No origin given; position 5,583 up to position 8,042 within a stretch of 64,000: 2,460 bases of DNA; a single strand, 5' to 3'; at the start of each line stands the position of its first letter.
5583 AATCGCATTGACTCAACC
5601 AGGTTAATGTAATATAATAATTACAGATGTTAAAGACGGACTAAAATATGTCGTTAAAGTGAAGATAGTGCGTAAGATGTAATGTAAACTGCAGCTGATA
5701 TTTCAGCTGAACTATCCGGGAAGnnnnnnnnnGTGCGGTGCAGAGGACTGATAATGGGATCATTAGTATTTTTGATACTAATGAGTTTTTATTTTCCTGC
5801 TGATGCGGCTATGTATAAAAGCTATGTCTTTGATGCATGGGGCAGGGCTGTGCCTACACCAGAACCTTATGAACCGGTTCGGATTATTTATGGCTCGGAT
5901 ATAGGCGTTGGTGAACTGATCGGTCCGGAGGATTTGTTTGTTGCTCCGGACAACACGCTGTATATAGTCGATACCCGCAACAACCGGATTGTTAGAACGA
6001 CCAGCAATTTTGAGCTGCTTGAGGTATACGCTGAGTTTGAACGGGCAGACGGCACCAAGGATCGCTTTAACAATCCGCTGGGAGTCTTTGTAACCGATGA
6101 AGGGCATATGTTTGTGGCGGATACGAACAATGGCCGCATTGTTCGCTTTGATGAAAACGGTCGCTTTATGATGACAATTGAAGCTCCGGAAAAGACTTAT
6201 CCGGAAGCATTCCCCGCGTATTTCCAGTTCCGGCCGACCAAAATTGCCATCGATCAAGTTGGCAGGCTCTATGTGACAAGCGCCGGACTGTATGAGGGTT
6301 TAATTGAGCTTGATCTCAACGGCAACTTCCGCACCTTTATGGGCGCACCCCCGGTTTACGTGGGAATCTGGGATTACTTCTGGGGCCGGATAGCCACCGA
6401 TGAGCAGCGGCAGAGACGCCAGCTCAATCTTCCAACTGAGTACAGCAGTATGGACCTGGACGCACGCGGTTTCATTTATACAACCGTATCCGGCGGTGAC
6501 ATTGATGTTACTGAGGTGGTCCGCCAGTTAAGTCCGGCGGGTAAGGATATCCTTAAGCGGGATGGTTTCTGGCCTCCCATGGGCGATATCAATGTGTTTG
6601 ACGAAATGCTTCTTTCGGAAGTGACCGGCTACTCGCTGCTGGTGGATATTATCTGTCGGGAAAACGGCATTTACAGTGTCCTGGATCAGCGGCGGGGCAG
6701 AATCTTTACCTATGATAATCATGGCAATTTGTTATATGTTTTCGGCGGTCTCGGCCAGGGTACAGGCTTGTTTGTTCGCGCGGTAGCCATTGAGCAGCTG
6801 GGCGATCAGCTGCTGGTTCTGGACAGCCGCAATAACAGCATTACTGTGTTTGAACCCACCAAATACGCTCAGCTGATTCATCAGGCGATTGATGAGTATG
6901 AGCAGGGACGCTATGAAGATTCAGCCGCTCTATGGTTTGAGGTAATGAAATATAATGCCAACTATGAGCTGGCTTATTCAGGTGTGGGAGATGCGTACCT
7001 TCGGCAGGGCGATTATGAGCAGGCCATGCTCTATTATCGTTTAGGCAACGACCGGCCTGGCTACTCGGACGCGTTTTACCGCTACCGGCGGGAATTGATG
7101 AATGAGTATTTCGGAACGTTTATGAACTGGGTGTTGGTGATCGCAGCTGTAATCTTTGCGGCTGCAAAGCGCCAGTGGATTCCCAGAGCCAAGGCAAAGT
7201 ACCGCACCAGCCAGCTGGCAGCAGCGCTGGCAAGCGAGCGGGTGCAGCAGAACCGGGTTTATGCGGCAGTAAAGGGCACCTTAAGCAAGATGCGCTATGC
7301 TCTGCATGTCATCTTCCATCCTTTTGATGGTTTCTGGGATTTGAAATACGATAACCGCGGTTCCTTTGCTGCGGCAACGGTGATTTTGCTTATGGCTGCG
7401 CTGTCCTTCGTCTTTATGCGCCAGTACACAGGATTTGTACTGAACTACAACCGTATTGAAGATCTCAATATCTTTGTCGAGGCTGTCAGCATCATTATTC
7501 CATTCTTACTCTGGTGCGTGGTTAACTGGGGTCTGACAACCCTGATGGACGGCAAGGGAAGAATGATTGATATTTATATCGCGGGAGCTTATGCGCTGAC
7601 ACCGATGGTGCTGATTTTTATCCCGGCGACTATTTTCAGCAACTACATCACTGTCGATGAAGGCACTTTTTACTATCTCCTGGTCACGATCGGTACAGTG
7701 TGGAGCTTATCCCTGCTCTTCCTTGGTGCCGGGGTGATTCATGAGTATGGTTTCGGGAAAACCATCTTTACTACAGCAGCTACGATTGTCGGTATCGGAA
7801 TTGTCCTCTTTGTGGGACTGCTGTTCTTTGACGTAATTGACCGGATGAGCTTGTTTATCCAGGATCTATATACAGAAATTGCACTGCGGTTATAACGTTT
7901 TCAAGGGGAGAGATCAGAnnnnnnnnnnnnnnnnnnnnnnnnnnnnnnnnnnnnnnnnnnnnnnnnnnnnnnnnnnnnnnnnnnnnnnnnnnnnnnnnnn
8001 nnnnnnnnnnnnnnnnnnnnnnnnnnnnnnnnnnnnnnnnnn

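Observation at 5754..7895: Unusual fusion: secreted NHL beta-propeller + TPR + Yip1-type membrane domain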

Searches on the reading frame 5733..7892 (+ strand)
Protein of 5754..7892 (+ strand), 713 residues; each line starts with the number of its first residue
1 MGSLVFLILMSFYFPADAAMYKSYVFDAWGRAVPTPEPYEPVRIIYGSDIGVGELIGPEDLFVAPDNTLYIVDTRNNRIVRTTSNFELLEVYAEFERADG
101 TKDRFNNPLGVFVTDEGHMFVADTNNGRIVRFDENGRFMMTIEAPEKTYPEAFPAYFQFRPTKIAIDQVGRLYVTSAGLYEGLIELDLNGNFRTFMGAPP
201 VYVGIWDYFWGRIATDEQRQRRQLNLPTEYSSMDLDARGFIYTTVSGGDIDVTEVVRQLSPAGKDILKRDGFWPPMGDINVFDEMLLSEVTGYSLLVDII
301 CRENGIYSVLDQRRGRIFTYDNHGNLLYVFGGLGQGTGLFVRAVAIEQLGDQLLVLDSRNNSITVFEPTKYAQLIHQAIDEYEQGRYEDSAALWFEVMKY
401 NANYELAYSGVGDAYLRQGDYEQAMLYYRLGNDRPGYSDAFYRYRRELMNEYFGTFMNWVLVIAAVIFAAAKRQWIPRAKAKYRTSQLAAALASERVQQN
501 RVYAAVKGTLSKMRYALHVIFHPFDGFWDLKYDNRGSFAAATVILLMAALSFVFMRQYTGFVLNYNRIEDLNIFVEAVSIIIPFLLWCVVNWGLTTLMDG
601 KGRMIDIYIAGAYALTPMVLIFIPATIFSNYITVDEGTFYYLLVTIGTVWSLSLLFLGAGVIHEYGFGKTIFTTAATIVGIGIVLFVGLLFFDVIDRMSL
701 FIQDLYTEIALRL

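Call 5: search_protein_families(library=pfam, proteins=[window:5754-7892:+], max_evalue=0.01)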
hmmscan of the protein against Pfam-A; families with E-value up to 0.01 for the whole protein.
window:5754-7892:+ (713 aa): 7 families
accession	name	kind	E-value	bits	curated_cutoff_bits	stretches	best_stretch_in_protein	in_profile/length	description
PF04893.22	Yip1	-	5e-15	56.2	28.6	1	518-688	2-172/173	Yip1 domain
PF01436.27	NHL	-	1.4e-13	50.5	20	1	105-132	1-28/28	NHL repeat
PF08450.18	SGL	-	1.4e-07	31.8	26.3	1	66-149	145-226/246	SMP-30/Gluconolactonase/LRE-like region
PF20067.5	SSL_N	-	1.3e-05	25.4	18.9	0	50-70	15-35/46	Strictosidine synthase-like, N-terminal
PF17170.10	DUF5128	-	3.3e-05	23.7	22.9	0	299-383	48-136/321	6-bladed beta-propeller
PF13432.12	TPR_16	-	7.8e-05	23.5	32.7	1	377-429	3-55/65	Tetratricopeptide repeat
PF13414.12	TPR_11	-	0.00086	19.4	26.8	1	381-419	4-42/42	TPR repeat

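Call 6: search_protein_families(library=ncbifam, proteins=[window:5754-7892:+], max_evalue=0.01)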
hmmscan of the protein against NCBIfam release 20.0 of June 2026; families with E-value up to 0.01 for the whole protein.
window:5754-7892:+ (713 aa): 4 families
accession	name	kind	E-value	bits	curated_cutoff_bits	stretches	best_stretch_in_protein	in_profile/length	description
NF035926.1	scyF_NHL_VPEP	equivalog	4.5e-17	62.2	350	2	43-146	186-287/376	scytonemin biosynthesis PEP-CTERM protein ScyF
NF033206.1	ScyE_fam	subfamily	9.2e-05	22.1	80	1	94-176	126-223/333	ScyD/ScyE family protein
NF047780.1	LIC12708_fam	subfamily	0.00023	20.2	150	1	112-177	62-138/391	LIC_12708 family protein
TIGR02552.1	LcrH_SycD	equivalog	0.0052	16.5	104.8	0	366-430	13-77/136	SycD/LcrH family type III secretion system chaperone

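Call 8: find_homologous_proteins(query=window:5754-7892:+)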
Query window:5754-7892:+ (713 aa): 899 proteins with E <= 0.001 among 8000 candidates; the best 120 are listed.
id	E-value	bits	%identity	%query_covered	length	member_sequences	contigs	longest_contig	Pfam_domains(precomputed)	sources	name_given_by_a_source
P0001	0.0e+0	1624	100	100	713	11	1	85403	PF04893.23,PF20067.6,PF01436.28,PF08450.19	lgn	-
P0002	0.0e+0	1176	72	98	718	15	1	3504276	PF04893.23,PF01436.28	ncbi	-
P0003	0.0e+0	1139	69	99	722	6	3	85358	PF04893.23,PF01436.28,PF08450.19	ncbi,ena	-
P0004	0.0e+0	1124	67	100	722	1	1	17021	PF04893.23,PF01436.28,PF08450.19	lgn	-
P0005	0.0e+0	1098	66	100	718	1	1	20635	PF04893.23,PF01436.28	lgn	-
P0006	0.0e+0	1089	67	100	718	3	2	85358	PF04893.23,PF17170.11,PF01436.28,PF08450.19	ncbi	-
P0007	0.0e+0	1056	65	100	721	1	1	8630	PF04893.23,PF13432.13,PF01436.28,PF08450.19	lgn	-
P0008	0.0e+0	1049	65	98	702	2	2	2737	PF04893.23,PF17170.11,PF01436.28,PF08450.19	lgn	-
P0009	0.0e+0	1023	64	100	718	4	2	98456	PF04893.23,PF01436.28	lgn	-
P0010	2.1e-298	1010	61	100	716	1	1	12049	PF04893.23,PF01436.28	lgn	-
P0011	2.7e-297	1006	62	99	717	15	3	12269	PF04893.23,PF13414.13,PF01436.28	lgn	-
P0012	5.1e-296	1002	61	99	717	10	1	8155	PF04893.23,PF01436.28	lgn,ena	-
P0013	1.3e-295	1000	61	100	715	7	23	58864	PF04893.23,PF17170.11,PF01436.28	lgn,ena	-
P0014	3.1e-288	976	61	97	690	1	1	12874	PF04893.23,PF01436.28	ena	-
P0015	1.5e-287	974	61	98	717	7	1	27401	PF04893.23,PF01436.28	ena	-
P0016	3.3e-280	949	58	97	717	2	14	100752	PF04893.23,PF17170.11,PF01436.28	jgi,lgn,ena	-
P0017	1.0e-266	905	55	100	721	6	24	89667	PF04893.23,PF01436.28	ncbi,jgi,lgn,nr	ncbi:MAG TPA: DUF1282 family protein [Firmicutes bacterium]|nr:DUF1282 family protein [Bacillota bac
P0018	1.0e-265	902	56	99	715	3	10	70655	PF04893.23,PF01436.28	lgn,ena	-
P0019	2.9e-265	900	55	100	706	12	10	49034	PF04893.23,PF01436.28,PF25021.2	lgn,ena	-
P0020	2.5e-260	884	56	98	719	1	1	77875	PF04893.23,PF01436.28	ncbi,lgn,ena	-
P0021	7.4e-256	869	57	98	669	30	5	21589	PF04893.23,PF01436.28,PF25021.2,PF08450.19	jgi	-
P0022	2.2e-252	857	55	98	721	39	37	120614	PF04893.23,PF01436.28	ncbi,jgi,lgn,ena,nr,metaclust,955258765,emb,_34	ncbi:MAG: YIP1 family protein [Limnochordia bacterium]|nr:YIP1 family protein [Bacillota bacterium]|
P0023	5.1e-252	856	55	100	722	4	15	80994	PF04893.23,PF01436.28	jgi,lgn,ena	-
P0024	1.0e-249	849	54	100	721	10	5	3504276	PF04893.23,PF01436.28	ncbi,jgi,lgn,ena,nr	ncbi:MAG: YIP1 family protein [Bacillota bacterium]|jgi:tetratricopeptide (TPR) repeat protein|nr:YI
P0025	3.7e-240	817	52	100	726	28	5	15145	PF04893.23,PF01436.28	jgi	-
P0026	4.6e-238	810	51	100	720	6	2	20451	PF04893.23,PF01436.28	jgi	-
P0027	1.5e-236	805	50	98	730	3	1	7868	PF04893.23,PF01436.28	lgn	-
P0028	4.3e-231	787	50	99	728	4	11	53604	PF04893.23,PF01436.28,PF08450.19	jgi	-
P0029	1.3e-226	772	64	74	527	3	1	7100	PF04893.23,PF13414.13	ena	-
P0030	9.9e-217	740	47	98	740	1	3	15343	PF04893.23,PF01436.28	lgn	-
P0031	2.0e-212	725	47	98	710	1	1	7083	PF04893.23,PF01436.28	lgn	-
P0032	4.5e-212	724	46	98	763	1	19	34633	PF04893.23,PF13432.13,PF01436.28,PF08450.19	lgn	-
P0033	1.2e-210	720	47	99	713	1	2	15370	PF04893.23,PF01436.28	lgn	-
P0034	1.6e-208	712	46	98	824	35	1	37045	PF04893.23,PF13432.13,PF01436.28,PF08450.19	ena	-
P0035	7.2e-208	710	46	98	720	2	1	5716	PF04893.23,PF01436.28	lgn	-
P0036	3.0e-207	708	47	98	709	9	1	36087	PF04893.23,PF01436.28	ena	-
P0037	4.8e-207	708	45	98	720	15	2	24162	PF04893.23,PF13432.13,PF01436.28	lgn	-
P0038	1.8e-206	706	48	98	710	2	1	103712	PF04893.23,PF01436.28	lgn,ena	-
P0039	6.9e-206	704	46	97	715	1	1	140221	PF04893.23,PF01436.28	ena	-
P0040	7.3e-205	700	46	100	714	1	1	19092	PF04893.23,PF01436.28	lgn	-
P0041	3.6e-204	698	45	100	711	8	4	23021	PF04893.23,PF01436.28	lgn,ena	-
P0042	7.8e-204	697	45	97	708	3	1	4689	PF04893.23,PF01436.28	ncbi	-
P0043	1.9e-203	696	47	97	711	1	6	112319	PF04893.23,PF01436.28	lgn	-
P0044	6.9e-203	694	47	97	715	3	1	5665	PF04893.23,PF01436.28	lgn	-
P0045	1.4e-202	693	46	97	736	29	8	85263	PF04893.23,PF01436.28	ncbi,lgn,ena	-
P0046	3.9e-202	691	47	98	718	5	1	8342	PF04893.23,PF01436.28,PF08450.19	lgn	-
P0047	1.3e-201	690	47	97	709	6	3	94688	PF04893.23,PF01436.28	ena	-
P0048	3.3e-201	688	46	97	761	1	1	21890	PF04893.23,PF01436.28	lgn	-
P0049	5.7e-201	688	46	98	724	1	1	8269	PF04893.23,PF01436.28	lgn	-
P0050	6.4e-201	687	48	97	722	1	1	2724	PF04893.23,PF13414.13,PF13432.13,PF01436.28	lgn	-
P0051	8.7e-201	687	45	97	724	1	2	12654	PF04893.23,PF01436.28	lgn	-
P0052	9.3e-201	687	46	98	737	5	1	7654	PF04893.23,PF01436.28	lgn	-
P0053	6.2e-200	684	46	98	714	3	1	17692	PF04893.23,PF01436.28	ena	-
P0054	3.0e-199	682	45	100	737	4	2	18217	PF04893.23,PF01436.28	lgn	-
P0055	6.6e-199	681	46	98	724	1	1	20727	PF04893.23,PF01436.28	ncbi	-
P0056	1.1e-198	680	45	98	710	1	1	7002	PF04893.23,PF01436.28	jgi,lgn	-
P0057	1.1e-198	680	45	100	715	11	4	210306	PF04893.23,PF01436.28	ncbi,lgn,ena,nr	ncbi:MAG: YIP1 family protein [Halanaerobiales bacterium]|nr:YIP1 family protein [Halanaerobiales ba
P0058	1.3e-197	676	45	97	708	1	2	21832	PF04893.23,PF01436.28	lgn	-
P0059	4.1e-197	675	45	99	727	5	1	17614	PF04893.23,PF00515.35,PF13432.13,PF01436.28,PF07719.24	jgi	jgi:DNA-binding beta-propeller fold protein YncE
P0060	4.9e-197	675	45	100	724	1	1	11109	PF04893.23,PF01436.28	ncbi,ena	-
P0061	1.5e-196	673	47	98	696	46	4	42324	PF04893.23,PF01436.28,PF25021.2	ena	-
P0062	4.3e-196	671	46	100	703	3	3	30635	PF04893.23,PF01436.28,PF07719.24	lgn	-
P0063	9.7e-196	670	44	97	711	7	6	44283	PF04893.23,PF01436.28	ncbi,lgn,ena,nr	ncbi:MAG: DUF1282 family protein [Firmicutes bacterium]|nr:DUF1282 family protein [Bacillota bacteri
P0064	1.3e-195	670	47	98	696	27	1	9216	PF04893.23,PF01436.28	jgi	-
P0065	1.4e-195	670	46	97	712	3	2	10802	PF04893.23,PF01436.28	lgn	-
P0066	1.4e-195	670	46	99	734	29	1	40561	PF04893.23,PF01436.28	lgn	-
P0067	1.8e-195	669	46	97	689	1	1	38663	PF04893.23,PF01436.28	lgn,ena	-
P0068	1.9e-195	669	45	98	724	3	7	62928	PF04893.23,PF01436.28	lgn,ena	-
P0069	2.6e-195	669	46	97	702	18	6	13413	PF04893.23,PF01436.28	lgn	-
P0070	3.5e-195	668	45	98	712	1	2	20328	PF04893.23,PF13414.13,PF00515.35,PF13432.13,PF01436.28,PF07719.24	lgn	-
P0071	4.6e-195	668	46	98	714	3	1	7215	PF04893.23,PF01436.28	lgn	-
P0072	6.9e-195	667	45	97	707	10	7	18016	PF04893.23,PF13414.13,PF13432.13,PF01436.28,PF07719.24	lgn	-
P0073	1.5e-194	666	47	98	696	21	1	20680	PF04893.23,PF01436.28,PF25021.2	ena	-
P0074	2.4e-194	666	44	100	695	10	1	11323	PF04893.23,PF01436.28,PF08450.19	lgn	-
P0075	3.2e-194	665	46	98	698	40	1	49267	PF04893.23,PF01436.28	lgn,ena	-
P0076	3.5e-194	665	46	98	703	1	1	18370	PF04893.23,PF01436.28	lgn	-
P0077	3.5e-194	665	44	99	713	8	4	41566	PF04893.23,PF13414.13,PF13432.13,PF01436.28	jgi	-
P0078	4.1e-194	665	44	100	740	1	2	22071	PF04893.23,PF01436.28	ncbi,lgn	-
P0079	5.7e-194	664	45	99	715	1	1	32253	PF04893.23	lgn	-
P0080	2.3e-193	662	46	98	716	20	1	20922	PF04893.23,PF01436.28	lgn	-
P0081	3.5e-193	662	45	98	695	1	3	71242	PF04893.23,PF01436.28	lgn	-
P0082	5.6e-193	661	43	100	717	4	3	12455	PF04893.23,PF01436.28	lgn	-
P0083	6.2e-193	661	46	97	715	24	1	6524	PF04893.23,PF00515.35,PF13432.13,PF01436.28,PF07719.24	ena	-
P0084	7.8e-193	661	43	99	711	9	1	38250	PF04893.23,PF13414.13,PF00515.35,PF01436.28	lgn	-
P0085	7.8e-193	661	45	97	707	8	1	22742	PF04893.23,PF13414.13,PF13432.13,PF01436.28,PF07719.24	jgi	-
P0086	1.2e-192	660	46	98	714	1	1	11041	PF04893.23,PF01436.28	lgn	-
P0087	1.3e-192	660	44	97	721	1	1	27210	PF04893.23,PF13414.13,PF01436.28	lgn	-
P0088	1.8e-192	659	44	100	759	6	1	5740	PF04893.23,PF01436.28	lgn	-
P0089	2.7e-192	659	44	98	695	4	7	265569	PF04893.23,PF13432.13,PF01436.28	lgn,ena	-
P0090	6.0e-191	654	45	98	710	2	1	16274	PF04893.23,PF01436.28,PF25021.2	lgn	-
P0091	8.6e-191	654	45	100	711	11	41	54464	PF04893.23,PF01436.28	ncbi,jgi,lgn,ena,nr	ncbi:MAG: YIP1 family protein [Bacillota bacterium]|jgi:tetratricopeptide (TPR) repeat protein|nr:YI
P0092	1.0e-190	654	44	100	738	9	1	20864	PF04893.23,PF01436.28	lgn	-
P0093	1.3e-190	653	45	100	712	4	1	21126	PF04893.23,PF01436.28,PF07719.24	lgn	-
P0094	2.5e-190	652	44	97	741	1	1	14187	PF04893.23,PF01436.28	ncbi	ncbi:MAG: YIP1 family protein [Halanaerobiales bacterium]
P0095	4.2e-190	652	45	97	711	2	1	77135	PF04893.23,PF01436.28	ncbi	-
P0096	5.1e-190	651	43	100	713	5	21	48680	PF04893.23,PF13414.13,PF00515.35,PF01436.28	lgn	-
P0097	7.5e-190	651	43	97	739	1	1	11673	PF04893.23,PF01436.28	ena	-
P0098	1.3e-189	650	44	99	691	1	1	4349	PF04893.23,PF01436.28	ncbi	-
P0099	1.6e-189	650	44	99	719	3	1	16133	PF04893.23,PF01436.28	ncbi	ncbi:MAG: YIP1 family protein [Bacillota bacterium]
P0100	2.6e-189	649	45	98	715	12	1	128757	PF04893.23,PF01436.28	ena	-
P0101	2.9e-189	649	42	100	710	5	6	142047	PF04893.23,PF13414.13,PF00515.35,PF01436.28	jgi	jgi:tetratricopeptide (TPR) repeat protein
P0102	3.7e-189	648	44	97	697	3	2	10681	PF04893.23,PF01436.28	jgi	jgi:hypothetical protein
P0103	6.0e-189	648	43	100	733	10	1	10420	PF04893.23,PF01436.28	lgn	-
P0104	6.3e-189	648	45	100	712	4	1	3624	PF04893.23,PF13432.13,PF01436.28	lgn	-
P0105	7.6e-189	647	45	98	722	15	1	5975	PF04893.23,PF01436.28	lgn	-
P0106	9.6e-189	647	43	99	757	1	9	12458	PF04893.23,PF01436.28,PF08450.19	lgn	-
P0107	1.2e-188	647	44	97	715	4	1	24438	PF04893.23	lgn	-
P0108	4.7e-188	645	44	96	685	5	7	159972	PF04893.23,PF17170.11,PF01436.28,PF08450.19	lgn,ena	-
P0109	1.1e-187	644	42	98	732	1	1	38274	PF04893.23,PF13414.13,PF01436.28,PF08450.19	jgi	jgi:hypothetical protein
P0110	1.4e-187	643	45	97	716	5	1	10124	PF04893.23,PF01436.28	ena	-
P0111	1.4e-187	643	44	99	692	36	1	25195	PF04893.23,PF01436.28,PF08450.19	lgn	-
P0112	2.1e-187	643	44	97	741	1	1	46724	PF04893.23,PF01436.28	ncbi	ncbi:MAG: YIP1 family protein [Halanaerobiales bacterium]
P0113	4.1e-187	642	45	100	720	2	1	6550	PF04893.23,PF00515.35,PF01436.28,PF08450.19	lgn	-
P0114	4.3e-187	642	43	100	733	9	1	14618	PF04893.23,PF13414.13,PF01436.28,PF07719.24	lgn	-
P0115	5.9e-187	641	44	97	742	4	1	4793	PF04893.23,PF01436.28,PF08450.19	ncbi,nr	ncbi:MAG: hypothetical protein GX175_07260 [Halanaerobiaceae bacterium]|nr:hypothetical protein [Hal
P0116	6.2e-187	641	44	97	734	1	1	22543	PF04893.23,PF01436.28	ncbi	ncbi:MAG: YIP1 family protein [Bacillota bacterium]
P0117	6.4e-187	641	42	100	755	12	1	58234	PF04893.23,PF01436.28,PF08450.19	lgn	-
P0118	7.6e-187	641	44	100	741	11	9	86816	PF04893.23,PF17170.11,PF01436.28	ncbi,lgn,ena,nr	ncbi:MAG: DUF1282 family protein [Halanaerobiaceae bacterium]|nr:DUF1282 family protein [Halanaerobi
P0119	1.2e-186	640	44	97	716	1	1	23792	PF04893.23,PF01436.28,PF08450.19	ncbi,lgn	-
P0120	7.9e-186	637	43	100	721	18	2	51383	PF04893.23,PF01436.28,PF08450.19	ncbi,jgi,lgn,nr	ncbi:MAG: hypothetical protein GXX08_05185 [Firmicutes bacterium]|nr:hypothetical protein [Bacillota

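Call 14: find_related_loci(query=A1, collection=genome_contigs, flank=10000)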
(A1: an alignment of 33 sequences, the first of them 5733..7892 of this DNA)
Query A1 (720 aa) in genome_contigs; peptide patterns used: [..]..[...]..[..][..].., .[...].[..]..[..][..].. (x = any residue, [..] = any of these).
600 stretches matched a pattern (row limit reached: there are more); 559 encode a relative of the query (tblastn E <= 1e-3); the best 80 are kept; 80 distinct loci.
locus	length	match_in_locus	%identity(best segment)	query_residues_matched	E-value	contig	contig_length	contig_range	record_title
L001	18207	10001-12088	72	24-720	0e+0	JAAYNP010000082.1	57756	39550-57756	MAG: Bacillota bacterium isolate AS21ysBPME_219 151101_AS21, whole genome shotgun sequence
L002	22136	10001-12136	61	4-719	0e+0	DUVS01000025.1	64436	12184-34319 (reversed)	MAG TPA_asm: Bacillota bacterium isolate AS08sgBPME_46 167606_AS08, whole genome shotgun sequence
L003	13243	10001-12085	56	23-720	0e+0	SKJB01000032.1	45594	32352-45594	MAG: Limnochordia bacterium isolate CSBr16_88 CSBr16-242, whole genome shotgun sequence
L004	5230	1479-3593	52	22-720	0e+0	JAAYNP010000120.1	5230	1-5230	MAG: Bacillota bacterium isolate AS21ysBPME_219 274643_AS21, whole genome shotgun sequence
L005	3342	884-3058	52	1-720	0e+0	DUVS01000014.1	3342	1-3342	MAG TPA_asm: Bacillota bacterium isolate AS08sgBPME_46 80337_AS08, whole genome shotgun sequence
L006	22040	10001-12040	48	25-720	0e+0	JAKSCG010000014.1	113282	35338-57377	MAG: Halanaerobiales bacterium isolate MAG.272 k141_9205893, whole genome shotgun sequence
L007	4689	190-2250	45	28-720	0e+0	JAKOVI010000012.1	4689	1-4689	MAG: Bacillota bacterium isolate JPNG_maxbin.050 k201_662206, whole genome shotgun sequence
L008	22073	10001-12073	46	28-719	0e+0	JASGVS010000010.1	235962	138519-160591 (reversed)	MAG: Bacillota bacterium isolate MAG218_SZBP c_000000017242, whole genome shotgun sequence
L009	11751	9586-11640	47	23-720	0e+0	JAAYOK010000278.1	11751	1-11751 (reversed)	MAG: Bacillota bacterium isolate AS21ysBPME_352 198959_AS21, whole genome shotgun sequence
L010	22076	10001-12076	47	25-720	0e+0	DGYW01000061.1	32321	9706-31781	MAG TPA_asm: Firmicutes bacterium UBA4996 UBA4996_contig_2309, whole genome shotgun sequence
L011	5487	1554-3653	47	10-720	0e+0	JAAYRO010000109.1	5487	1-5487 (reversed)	MAG: Bacillota bacterium isolate AS23ysBPME_205 93702_AS23, whole genome shotgun sequence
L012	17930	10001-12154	45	1-720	0e+0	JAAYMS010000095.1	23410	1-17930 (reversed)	MAG: Bacillota bacterium isolate AS20ysBPTH_44 39597_AS20, whole genome shotgun sequence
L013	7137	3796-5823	46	26-720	0e+0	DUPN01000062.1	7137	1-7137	MAG TPA_asm: Bacillota bacterium isolate AS08sgBPME_312 103288_AS08, whole genome shotgun sequence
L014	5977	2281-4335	46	22-720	0e+0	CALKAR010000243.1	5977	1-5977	MAG TPA_asm: uncultured Peptococcaceae bacterium isolate SRR6713631_bin.102_CONCOCT_v1.1_MAG genome assembly, contig: ER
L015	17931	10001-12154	45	1-720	0e+0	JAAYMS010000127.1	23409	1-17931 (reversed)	MAG: Bacillota bacterium isolate AS20ysBPTH_44 59562_AS20, whole genome shotgun sequence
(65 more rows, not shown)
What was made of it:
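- Several paralogous cassettes occur per genome: at least 5 in MAG AS02xzSISU_7 and 3 each in AS21ysBPME_219 and AS08sgBPME_46 (call 14). Each paralogous cassette keeps its own copy (call 14).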
